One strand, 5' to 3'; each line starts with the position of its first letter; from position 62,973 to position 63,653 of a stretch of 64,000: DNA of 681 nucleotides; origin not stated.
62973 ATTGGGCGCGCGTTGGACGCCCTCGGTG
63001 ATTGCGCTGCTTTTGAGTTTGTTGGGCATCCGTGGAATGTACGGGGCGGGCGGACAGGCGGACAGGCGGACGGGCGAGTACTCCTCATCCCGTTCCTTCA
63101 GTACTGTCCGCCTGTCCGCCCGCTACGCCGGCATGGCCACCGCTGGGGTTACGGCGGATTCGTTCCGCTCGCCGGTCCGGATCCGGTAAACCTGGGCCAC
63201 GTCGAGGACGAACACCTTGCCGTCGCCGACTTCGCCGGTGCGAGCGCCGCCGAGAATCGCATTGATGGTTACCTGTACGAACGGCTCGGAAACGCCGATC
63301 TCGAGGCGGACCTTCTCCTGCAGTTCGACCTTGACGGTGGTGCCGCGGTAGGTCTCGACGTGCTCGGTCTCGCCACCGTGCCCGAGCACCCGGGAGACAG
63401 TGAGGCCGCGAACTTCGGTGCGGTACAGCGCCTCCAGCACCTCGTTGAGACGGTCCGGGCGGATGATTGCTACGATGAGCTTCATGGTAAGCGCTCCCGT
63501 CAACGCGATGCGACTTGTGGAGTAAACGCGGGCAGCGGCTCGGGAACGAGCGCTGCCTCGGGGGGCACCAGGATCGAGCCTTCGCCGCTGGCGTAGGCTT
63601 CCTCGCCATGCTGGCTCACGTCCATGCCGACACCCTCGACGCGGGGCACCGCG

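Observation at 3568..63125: Dispersed 7-9 bp tandem arrays are anchored on stop codons at 8 of about 11 loci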

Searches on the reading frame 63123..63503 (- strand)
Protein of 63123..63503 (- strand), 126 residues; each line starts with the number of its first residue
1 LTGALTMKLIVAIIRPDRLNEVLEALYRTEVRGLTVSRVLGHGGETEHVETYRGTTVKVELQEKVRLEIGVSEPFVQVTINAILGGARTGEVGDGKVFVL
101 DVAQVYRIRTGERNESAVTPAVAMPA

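Call 41: search_protein_families(library=pfam, proteins=[window:63123-63503:-])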
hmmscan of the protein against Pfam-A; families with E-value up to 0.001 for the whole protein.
window:63123-63503:- (126 aa): 1 family
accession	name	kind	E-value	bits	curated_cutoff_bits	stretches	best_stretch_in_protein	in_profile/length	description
PF00543.27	P-II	-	1e-23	84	25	1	7-112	1-102/102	Nitrogen regulatory protein P-II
